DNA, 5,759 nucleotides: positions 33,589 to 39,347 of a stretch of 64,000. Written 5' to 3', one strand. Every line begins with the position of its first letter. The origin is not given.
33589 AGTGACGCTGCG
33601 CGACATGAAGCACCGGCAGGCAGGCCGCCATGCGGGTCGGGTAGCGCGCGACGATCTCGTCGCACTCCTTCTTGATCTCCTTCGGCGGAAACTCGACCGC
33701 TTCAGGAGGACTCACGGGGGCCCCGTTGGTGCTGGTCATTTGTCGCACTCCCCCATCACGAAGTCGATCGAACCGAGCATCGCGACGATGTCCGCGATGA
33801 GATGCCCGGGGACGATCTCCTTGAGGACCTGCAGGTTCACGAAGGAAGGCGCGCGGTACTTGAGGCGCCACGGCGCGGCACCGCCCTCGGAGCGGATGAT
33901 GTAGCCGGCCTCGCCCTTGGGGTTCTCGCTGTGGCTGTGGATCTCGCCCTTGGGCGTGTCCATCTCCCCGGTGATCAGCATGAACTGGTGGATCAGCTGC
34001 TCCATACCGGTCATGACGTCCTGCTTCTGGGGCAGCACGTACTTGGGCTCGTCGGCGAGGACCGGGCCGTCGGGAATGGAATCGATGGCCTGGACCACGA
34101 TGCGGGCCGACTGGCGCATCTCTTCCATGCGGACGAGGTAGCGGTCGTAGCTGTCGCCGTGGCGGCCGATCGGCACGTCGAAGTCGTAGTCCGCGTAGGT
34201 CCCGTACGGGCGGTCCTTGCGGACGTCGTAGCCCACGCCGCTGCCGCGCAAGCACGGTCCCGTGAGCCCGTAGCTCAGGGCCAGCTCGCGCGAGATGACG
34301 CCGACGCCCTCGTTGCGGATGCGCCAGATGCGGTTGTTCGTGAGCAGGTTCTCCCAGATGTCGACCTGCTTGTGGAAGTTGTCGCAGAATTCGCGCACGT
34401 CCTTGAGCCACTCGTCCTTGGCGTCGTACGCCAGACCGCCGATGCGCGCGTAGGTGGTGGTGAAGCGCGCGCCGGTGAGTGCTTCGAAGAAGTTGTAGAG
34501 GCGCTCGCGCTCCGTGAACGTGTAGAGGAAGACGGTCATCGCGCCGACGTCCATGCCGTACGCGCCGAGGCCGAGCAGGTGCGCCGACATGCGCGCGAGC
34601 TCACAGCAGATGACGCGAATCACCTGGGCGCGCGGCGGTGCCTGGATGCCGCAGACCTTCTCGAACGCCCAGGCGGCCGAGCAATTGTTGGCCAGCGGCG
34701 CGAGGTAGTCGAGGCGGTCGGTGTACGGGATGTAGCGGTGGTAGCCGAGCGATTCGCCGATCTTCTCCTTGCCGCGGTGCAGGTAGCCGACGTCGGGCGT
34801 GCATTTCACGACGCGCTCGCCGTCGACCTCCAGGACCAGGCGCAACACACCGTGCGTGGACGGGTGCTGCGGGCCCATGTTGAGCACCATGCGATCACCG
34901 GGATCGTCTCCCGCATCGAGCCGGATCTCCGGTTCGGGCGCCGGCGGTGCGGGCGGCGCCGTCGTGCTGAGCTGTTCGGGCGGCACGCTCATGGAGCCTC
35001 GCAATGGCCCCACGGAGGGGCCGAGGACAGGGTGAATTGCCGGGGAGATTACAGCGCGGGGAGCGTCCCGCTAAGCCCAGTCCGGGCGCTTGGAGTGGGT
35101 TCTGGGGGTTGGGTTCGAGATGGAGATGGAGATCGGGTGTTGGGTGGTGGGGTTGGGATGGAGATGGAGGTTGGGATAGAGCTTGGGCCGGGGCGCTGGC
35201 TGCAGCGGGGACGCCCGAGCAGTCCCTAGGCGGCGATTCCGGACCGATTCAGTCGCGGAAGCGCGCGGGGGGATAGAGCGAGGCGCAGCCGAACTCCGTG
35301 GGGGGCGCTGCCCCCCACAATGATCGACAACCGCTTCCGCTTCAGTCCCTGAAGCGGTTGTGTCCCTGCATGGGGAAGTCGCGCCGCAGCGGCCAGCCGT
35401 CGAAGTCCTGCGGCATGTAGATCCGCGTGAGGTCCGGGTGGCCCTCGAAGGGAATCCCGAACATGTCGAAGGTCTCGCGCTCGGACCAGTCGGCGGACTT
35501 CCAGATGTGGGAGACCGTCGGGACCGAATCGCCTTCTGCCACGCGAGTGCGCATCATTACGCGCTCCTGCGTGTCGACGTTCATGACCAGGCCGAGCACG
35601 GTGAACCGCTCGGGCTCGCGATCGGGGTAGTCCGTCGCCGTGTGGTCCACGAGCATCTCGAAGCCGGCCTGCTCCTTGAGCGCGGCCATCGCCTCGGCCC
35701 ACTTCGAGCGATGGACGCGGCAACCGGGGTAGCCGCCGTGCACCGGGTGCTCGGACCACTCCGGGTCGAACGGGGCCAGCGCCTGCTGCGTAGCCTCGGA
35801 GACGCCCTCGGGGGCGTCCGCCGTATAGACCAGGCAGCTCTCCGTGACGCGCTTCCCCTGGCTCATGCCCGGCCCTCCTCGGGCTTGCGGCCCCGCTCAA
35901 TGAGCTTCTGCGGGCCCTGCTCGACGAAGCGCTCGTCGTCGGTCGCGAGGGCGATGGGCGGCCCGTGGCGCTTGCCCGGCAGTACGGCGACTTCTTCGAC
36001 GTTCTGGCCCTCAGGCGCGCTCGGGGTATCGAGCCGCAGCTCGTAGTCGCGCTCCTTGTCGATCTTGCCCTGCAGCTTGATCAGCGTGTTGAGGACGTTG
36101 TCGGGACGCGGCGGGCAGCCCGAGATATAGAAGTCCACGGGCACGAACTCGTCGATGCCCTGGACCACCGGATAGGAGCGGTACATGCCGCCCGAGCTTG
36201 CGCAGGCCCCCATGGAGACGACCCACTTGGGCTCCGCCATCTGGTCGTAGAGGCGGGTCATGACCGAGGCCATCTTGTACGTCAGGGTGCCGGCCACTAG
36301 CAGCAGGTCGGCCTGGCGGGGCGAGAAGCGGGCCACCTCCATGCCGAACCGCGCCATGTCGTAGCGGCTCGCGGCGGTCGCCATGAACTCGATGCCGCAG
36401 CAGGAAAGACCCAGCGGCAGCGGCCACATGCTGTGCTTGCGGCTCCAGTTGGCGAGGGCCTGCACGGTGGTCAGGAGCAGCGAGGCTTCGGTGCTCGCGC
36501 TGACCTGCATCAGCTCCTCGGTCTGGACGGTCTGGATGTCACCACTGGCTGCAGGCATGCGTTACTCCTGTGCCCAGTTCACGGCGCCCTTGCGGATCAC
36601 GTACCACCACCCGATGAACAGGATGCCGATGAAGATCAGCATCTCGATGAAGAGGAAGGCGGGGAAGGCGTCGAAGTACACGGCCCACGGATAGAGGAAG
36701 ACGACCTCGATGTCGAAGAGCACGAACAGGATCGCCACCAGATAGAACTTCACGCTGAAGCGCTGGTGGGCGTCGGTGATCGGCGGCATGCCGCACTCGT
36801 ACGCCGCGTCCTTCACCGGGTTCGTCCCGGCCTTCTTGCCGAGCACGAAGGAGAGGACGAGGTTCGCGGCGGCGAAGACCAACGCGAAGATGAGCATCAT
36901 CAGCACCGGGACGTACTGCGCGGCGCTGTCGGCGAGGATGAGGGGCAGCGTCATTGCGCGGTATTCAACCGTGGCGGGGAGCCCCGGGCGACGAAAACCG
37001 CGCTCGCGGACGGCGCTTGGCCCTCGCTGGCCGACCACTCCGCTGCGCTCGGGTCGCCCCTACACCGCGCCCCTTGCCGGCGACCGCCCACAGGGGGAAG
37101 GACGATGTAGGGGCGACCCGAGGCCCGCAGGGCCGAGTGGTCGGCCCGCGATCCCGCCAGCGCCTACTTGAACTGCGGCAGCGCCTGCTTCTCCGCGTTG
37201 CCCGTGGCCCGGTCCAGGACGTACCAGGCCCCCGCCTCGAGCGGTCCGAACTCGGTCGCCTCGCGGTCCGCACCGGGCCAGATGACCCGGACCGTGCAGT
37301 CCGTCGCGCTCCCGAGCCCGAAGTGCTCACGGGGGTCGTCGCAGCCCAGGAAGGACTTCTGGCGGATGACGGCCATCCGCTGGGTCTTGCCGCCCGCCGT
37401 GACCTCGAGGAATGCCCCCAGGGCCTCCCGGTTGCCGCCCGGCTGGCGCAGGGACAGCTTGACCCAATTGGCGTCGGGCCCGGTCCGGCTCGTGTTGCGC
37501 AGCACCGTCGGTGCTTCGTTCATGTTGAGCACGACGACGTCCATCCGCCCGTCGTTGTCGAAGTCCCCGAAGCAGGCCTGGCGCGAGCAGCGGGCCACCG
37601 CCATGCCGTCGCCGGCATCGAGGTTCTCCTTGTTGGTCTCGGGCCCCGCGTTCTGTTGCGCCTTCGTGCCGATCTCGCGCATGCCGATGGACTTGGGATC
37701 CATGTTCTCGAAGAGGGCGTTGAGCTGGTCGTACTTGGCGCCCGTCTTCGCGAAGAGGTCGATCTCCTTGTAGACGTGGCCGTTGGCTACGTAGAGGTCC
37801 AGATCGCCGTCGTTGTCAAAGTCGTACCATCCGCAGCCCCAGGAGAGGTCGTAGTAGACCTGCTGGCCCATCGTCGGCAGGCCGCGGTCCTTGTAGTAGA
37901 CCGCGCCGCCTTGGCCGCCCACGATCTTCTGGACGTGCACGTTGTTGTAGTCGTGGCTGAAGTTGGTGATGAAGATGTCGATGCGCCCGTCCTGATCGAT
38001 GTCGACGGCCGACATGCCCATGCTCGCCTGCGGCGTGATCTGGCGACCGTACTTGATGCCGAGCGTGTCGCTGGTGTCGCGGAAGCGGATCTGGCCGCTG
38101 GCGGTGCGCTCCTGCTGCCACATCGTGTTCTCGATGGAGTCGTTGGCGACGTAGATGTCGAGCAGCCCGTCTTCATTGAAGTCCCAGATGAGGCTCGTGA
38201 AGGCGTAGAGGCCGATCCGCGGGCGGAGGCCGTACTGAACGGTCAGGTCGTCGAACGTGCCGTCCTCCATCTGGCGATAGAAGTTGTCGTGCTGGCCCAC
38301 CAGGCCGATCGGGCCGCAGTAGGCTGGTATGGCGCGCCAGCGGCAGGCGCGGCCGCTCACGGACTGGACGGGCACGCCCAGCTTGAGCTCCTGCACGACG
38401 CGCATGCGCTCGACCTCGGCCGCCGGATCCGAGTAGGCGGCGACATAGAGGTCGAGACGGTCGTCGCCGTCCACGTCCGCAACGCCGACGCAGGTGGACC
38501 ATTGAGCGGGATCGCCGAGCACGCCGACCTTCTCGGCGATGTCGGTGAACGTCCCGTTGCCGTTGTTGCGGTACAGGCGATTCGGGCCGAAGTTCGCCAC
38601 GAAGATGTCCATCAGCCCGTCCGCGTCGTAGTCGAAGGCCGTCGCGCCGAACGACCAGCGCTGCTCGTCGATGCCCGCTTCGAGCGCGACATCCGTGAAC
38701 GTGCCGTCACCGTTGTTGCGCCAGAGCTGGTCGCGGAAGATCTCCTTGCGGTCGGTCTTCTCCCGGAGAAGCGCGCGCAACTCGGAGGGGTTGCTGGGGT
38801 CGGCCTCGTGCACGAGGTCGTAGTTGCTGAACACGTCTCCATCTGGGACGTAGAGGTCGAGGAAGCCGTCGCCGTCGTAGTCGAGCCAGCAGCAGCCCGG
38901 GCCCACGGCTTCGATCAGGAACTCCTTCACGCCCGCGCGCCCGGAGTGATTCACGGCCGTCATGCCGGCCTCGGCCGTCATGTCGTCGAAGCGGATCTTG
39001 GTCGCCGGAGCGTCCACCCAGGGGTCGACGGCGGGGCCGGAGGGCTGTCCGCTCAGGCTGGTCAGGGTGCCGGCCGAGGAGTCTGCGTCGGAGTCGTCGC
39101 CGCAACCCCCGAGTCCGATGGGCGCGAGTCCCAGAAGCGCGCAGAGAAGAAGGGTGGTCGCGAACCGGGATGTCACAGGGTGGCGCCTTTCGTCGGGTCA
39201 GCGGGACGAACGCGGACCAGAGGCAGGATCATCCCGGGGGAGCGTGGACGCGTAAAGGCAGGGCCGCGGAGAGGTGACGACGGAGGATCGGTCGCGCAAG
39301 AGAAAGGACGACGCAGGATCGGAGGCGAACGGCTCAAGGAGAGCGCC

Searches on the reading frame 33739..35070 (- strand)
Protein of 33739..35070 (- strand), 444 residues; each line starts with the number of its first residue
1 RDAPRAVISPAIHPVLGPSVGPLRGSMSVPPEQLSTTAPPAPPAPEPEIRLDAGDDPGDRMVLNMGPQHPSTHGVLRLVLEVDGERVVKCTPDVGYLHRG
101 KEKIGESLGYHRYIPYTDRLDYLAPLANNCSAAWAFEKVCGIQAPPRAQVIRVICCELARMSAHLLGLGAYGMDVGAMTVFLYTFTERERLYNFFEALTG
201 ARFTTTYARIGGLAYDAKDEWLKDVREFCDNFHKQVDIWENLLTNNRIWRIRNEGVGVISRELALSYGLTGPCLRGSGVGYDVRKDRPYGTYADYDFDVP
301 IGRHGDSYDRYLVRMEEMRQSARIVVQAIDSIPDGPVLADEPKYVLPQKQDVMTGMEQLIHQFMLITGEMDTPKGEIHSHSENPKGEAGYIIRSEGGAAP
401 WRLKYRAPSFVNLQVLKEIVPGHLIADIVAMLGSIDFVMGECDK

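Call 42: search_protein_families(library=pfam, proteins=[window:33739-35070:-], max_evalue=0.0001)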
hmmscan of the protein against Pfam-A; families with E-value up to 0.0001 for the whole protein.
window:33739-35070:- (444 aa): 1 family
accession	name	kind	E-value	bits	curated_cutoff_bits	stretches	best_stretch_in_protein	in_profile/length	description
PF00346.24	Complex1_49kDa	-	5.1e-114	380.4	24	1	174-444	1-271/271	Respiratory-chain NADH dehydrogenase, 49 Kd subunit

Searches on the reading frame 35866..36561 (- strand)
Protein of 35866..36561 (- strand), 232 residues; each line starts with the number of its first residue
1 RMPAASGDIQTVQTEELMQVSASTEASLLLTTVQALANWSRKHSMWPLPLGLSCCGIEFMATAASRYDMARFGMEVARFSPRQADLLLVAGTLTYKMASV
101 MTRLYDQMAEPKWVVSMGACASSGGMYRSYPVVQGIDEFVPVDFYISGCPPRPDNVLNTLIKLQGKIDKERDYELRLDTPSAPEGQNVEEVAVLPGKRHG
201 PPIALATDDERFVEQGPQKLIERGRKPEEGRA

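Call 42: search_protein_families(library=pfam, proteins=[window:35866-36561:-], max_evalue=0.0001)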
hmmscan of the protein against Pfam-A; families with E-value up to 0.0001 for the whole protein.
window:35866-36561:- (232 aa): 1 family
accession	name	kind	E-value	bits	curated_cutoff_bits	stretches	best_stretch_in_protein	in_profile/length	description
PF01058.29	Oxidored_q6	-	1.2e-28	99.9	27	1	54-163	3-128/128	NADH ubiquinone oxidoreductase, 20 Kd subunit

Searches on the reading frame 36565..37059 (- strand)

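Call 42: search_protein_families(library=pfam, proteins=[window:36565-37059:-], max_evalue=0.0001)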
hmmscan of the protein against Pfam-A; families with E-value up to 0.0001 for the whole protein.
window:36565-37059:- (165 aa): 1 family
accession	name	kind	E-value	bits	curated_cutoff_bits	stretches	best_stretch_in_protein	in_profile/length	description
PF00507.24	Oxidored_q4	-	5.9e-34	116.6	23.3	1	65-162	3-99/99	NADH-ubiquinone/plastoquinone oxidoreductase, chain 3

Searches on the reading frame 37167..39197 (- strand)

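Call 42: search_protein_families(library=pfam, proteins=[window:37167-39197:-], max_evalue=0.0001)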
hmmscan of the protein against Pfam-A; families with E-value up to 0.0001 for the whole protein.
window:37167-39197:- (677 aa): 3 families
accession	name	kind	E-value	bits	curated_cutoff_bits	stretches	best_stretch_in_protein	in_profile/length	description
PF13517.12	FG-GAP_3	-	7.5e-38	129.4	26.9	4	189-252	1-61/61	FG-GAP-like repeat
PF01839.29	FG-GAP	-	4e-15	55.7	22.1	0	540-557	4-21/37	FG-GAP repeat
PF07593.17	UnbV_ASPIC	-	4.1e-09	36.6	23.4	1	592-644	1-54/68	ASPIC and UnbV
